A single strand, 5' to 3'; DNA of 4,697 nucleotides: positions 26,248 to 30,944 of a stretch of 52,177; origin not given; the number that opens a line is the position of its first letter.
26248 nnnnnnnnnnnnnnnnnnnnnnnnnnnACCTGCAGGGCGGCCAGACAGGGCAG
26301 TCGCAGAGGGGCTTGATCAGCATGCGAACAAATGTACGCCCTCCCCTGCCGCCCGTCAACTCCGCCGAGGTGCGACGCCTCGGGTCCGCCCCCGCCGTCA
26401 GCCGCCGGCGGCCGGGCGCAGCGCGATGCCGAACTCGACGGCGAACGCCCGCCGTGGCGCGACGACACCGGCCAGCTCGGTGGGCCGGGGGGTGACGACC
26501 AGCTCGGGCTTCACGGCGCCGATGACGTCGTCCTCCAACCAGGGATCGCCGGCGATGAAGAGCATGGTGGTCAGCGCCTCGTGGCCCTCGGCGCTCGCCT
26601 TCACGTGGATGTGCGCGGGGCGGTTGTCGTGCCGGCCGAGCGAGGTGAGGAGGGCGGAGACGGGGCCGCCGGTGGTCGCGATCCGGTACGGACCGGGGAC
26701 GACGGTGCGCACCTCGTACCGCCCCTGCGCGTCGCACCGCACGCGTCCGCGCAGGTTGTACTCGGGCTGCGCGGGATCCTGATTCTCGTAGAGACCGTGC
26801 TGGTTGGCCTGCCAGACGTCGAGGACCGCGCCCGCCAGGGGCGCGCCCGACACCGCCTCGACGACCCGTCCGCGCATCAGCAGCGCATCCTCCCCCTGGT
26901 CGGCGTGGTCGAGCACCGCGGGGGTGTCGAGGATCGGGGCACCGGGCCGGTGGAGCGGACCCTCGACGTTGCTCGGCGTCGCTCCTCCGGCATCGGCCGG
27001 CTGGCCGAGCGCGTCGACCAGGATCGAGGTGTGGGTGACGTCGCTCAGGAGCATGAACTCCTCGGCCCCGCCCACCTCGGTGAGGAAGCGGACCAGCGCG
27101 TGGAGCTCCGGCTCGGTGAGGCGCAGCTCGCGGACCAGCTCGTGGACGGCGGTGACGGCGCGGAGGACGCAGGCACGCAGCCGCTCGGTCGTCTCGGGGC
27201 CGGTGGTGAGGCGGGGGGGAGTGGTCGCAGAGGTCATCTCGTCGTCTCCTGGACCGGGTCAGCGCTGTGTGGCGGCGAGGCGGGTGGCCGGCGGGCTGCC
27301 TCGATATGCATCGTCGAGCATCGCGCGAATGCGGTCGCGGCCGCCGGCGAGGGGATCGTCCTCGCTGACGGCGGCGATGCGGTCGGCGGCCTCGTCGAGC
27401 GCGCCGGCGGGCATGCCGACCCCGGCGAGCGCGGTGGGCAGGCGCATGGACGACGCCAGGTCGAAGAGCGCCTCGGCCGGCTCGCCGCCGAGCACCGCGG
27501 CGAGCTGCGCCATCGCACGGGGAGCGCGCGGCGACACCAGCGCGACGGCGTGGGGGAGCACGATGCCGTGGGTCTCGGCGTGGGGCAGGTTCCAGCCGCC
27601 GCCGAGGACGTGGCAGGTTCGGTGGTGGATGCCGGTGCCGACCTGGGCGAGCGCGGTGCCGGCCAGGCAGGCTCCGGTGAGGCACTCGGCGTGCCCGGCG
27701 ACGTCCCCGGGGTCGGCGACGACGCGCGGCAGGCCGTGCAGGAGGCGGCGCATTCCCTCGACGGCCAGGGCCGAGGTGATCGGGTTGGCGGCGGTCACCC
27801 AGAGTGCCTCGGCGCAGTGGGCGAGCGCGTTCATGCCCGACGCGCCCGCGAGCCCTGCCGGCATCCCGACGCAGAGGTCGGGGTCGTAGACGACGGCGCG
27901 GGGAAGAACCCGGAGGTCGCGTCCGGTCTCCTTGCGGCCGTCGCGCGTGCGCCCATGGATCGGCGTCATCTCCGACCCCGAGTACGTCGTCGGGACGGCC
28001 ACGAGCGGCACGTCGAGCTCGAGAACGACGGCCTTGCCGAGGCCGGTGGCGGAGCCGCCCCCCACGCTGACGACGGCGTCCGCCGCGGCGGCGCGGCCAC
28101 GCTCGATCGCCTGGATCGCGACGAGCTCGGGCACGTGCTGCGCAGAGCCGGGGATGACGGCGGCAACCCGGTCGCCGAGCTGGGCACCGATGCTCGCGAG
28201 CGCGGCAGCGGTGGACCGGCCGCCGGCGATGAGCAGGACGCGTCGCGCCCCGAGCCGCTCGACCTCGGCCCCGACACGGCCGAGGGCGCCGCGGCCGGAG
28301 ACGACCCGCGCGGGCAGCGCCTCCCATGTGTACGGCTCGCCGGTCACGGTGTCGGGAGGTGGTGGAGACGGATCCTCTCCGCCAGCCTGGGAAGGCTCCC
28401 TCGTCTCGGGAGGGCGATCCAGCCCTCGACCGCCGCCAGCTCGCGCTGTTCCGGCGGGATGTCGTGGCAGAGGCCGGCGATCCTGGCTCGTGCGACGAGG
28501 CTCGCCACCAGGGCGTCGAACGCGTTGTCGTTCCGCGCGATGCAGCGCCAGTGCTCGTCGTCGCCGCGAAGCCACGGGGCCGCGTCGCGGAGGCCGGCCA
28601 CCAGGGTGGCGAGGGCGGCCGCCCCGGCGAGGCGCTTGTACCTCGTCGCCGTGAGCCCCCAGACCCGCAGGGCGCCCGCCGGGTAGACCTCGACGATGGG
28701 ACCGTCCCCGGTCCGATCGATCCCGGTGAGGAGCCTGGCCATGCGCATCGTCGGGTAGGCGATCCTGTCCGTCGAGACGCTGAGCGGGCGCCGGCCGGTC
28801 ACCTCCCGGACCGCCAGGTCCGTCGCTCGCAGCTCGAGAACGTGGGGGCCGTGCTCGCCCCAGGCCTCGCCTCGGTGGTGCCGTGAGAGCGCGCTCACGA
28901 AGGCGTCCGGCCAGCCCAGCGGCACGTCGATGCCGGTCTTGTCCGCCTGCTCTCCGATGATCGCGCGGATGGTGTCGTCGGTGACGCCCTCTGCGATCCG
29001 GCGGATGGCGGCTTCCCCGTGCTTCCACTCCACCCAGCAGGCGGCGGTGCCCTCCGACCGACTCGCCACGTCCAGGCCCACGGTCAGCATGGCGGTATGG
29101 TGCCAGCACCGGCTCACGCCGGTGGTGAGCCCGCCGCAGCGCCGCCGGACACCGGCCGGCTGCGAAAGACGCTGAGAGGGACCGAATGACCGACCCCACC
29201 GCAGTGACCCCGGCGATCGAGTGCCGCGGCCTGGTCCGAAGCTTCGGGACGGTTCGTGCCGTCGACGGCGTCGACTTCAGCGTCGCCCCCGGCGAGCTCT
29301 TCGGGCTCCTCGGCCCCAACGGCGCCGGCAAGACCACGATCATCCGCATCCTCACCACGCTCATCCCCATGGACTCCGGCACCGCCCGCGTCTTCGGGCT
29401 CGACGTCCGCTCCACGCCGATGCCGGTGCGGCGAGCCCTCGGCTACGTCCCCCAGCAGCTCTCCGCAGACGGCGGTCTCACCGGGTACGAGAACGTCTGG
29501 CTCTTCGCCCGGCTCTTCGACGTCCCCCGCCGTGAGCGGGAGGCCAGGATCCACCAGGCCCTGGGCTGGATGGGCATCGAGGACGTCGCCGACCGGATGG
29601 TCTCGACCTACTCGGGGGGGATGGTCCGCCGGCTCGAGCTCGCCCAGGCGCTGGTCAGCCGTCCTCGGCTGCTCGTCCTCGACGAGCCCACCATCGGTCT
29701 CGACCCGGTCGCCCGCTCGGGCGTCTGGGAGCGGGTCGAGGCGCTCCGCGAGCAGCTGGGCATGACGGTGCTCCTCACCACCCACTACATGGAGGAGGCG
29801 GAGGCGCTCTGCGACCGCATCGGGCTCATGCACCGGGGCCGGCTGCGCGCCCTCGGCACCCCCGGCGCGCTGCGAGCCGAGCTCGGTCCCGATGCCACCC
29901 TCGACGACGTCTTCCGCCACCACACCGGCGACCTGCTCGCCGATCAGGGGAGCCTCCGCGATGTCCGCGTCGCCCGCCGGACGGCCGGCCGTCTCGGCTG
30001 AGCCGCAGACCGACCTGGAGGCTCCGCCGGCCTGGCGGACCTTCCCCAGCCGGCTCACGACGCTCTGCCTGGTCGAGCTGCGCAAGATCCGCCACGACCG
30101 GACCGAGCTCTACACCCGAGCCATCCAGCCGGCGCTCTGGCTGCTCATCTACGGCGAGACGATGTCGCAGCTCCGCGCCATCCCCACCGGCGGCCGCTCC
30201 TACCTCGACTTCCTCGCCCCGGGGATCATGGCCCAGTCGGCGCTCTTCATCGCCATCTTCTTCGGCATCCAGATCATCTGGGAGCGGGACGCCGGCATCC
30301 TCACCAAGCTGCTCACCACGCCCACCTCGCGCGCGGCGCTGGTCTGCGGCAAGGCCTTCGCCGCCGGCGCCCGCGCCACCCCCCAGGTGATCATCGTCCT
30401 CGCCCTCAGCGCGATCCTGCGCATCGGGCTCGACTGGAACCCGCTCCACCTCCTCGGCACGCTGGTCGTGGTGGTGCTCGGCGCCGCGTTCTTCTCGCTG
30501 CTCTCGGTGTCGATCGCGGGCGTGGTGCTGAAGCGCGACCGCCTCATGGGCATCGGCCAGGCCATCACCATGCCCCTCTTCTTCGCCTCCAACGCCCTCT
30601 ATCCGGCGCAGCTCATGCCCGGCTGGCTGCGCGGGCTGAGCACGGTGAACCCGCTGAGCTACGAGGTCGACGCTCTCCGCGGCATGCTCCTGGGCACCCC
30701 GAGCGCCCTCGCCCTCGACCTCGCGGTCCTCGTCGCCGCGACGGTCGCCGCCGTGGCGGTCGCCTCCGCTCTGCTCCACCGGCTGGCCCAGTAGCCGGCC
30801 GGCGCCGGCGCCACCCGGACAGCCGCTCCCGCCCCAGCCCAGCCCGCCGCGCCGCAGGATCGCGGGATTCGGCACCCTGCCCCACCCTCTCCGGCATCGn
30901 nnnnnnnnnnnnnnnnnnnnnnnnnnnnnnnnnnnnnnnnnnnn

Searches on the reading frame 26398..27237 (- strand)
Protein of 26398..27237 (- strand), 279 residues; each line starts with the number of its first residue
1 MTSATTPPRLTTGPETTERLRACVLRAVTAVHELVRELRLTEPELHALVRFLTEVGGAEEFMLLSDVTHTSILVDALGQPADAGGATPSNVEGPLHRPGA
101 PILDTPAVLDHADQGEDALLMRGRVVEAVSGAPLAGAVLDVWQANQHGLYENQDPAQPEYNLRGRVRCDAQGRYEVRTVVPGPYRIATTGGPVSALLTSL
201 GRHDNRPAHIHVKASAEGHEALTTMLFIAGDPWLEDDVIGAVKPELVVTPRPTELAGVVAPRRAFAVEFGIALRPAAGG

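Call 41: search_protein_families(library=pfam, proteins=[window:26398-27237:-], max_evalue=0.00001)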
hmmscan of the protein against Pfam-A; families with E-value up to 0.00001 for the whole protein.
window:26398-27237:- (279 aa): 2 families
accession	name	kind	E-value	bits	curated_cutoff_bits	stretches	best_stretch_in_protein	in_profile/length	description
PF00775.27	Dioxygenase_C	-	2.3e-47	161.3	27.3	1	91-274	1-181/182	Dioxygenase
PF04444.19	Dioxygenase_N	-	7.5e-14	51.8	27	1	18-84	2-73/75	Catechol dioxygenase N terminus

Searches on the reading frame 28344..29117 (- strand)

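Call 41: search_protein_families(library=pfam, proteins=[window:28344-29117:-], max_evalue=0.00001)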
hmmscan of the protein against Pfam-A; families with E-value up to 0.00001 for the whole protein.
window:28344-29117:- (257 aa): 1 family
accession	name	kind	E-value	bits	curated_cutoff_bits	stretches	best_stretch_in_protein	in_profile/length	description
PF04250.19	DUF429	-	3.7e-19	69.7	23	1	14-224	1-212/214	Protein of unknown function (DUF429)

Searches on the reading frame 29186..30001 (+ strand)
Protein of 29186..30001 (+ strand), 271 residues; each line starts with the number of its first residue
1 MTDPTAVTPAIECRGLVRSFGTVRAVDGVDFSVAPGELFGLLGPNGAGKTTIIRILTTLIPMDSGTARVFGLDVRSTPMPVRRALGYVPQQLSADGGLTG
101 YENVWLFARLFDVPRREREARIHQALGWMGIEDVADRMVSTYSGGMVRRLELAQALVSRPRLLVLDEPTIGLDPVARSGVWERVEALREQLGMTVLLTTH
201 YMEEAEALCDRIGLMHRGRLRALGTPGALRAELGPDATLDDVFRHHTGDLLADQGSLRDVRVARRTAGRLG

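Call 41: search_protein_families(library=pfam, proteins=[window:29186-30001:+], max_evalue=0.00001)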
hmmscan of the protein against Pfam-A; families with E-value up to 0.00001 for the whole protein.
window:29186-30001:+ (271 aa): 2 families
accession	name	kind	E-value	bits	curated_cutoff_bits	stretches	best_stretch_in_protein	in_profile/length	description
PF00005.33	ABC_tran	-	4.5e-32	111.9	25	1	27-169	2-136/137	ABC transporter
PF13304.12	AAA_21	-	1.1e-11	45.8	27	0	139-200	235-298/304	AAA domain, putative AbiEii toxin, Type IV TA system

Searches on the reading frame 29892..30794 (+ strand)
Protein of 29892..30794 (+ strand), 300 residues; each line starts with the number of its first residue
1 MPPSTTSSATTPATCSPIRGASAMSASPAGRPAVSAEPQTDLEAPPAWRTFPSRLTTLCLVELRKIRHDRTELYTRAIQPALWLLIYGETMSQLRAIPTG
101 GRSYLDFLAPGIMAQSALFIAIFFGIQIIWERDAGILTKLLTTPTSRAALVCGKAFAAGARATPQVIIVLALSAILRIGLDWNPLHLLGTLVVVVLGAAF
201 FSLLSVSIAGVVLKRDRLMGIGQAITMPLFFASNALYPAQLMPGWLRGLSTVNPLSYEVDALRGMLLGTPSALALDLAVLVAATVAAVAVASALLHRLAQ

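Call 41: search_protein_families(library=pfam, proteins=[window:29892-30794:+], max_evalue=0.00001)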
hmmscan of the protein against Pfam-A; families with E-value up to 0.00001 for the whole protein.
window:29892-30794:+ (300 aa): 2 families
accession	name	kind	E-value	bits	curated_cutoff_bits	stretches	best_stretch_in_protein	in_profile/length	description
PF01061.29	ABC2_membrane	-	1e-31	110.6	26.9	1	58-266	6-210/211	ABC-2 type transporter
PF12698.13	ABC2_membrane_3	-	7.4e-15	55.3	31.6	1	99-291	155-345/347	ABC-2 family transporter protein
